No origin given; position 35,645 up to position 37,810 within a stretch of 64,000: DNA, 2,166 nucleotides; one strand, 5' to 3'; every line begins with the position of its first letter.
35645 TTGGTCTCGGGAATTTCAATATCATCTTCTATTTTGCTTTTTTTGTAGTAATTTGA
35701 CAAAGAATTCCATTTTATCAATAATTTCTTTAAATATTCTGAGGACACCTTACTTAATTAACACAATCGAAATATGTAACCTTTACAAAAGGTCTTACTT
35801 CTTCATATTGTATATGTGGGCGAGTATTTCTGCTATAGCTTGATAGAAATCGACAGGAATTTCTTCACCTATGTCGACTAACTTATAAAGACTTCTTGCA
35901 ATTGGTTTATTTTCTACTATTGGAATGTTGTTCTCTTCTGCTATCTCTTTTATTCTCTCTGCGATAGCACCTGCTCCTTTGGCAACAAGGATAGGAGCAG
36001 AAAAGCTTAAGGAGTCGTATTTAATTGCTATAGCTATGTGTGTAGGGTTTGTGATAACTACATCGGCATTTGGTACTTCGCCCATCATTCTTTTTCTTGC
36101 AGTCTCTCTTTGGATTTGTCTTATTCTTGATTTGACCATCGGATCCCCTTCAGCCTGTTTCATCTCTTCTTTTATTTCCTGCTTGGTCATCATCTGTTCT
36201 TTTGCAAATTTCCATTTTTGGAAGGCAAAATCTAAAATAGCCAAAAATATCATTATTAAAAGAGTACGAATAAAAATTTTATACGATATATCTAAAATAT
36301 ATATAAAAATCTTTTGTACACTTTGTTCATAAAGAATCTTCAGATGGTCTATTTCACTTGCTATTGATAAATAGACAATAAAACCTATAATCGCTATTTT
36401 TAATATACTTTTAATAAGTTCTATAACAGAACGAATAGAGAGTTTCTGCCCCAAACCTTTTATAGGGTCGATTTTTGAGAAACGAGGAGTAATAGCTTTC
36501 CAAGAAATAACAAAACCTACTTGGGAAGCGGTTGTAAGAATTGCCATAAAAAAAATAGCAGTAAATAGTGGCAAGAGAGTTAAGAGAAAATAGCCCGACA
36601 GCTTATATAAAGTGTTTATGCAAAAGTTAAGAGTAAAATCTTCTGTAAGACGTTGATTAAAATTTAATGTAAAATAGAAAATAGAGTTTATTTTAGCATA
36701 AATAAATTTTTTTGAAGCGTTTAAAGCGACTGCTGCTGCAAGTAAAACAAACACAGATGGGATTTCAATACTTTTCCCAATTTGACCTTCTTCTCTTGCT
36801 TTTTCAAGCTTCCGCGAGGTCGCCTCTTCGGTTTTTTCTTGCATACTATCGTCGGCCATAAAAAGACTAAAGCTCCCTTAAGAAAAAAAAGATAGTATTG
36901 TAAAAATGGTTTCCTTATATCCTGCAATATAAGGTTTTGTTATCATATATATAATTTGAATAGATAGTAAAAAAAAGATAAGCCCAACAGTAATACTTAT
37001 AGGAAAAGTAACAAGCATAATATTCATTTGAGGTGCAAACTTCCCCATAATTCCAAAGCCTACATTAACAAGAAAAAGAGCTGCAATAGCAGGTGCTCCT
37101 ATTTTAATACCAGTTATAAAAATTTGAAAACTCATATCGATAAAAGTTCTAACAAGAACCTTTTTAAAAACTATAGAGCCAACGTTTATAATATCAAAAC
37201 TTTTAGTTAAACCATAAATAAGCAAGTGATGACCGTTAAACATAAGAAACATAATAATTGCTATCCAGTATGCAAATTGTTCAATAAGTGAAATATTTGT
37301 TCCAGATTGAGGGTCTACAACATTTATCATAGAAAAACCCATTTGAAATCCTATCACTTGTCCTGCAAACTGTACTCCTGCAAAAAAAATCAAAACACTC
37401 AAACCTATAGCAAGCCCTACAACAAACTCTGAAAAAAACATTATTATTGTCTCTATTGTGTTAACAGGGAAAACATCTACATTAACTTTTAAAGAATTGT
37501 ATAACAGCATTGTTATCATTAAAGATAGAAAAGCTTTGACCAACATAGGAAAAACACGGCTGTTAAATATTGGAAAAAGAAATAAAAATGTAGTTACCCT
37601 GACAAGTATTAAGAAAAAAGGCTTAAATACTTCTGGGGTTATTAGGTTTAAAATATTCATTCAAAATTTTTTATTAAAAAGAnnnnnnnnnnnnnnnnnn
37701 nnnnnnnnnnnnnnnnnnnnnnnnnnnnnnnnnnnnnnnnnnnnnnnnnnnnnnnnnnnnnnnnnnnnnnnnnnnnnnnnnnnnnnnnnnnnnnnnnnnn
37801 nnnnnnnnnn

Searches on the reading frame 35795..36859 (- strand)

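Call 30: search_protein_families(library=pfam, proteins=[window:35795-36859:-], max_evalue=0.00001)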
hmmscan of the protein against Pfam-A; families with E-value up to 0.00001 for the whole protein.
window:35795-36859:- (354 aa): 1 family
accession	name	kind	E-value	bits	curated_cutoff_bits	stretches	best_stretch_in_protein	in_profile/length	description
PF01312.24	Bac_export_2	-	6.8e-123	410.6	24.4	1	7-349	1-335/335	FlhB HrpN YscU SpaS Family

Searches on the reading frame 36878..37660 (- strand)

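Call 30: search_protein_families(library=pfam, proteins=[window:36878-37660:-], max_evalue=0.00001)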
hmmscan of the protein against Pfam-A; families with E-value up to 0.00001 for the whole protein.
window:36878-37660:- (260 aa): 1 family
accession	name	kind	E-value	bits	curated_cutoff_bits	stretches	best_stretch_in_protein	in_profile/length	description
PF01311.25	Bac_export_1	-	2.3e-62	211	27.8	1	15-242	4-224/230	Bacterial export proteins, family 1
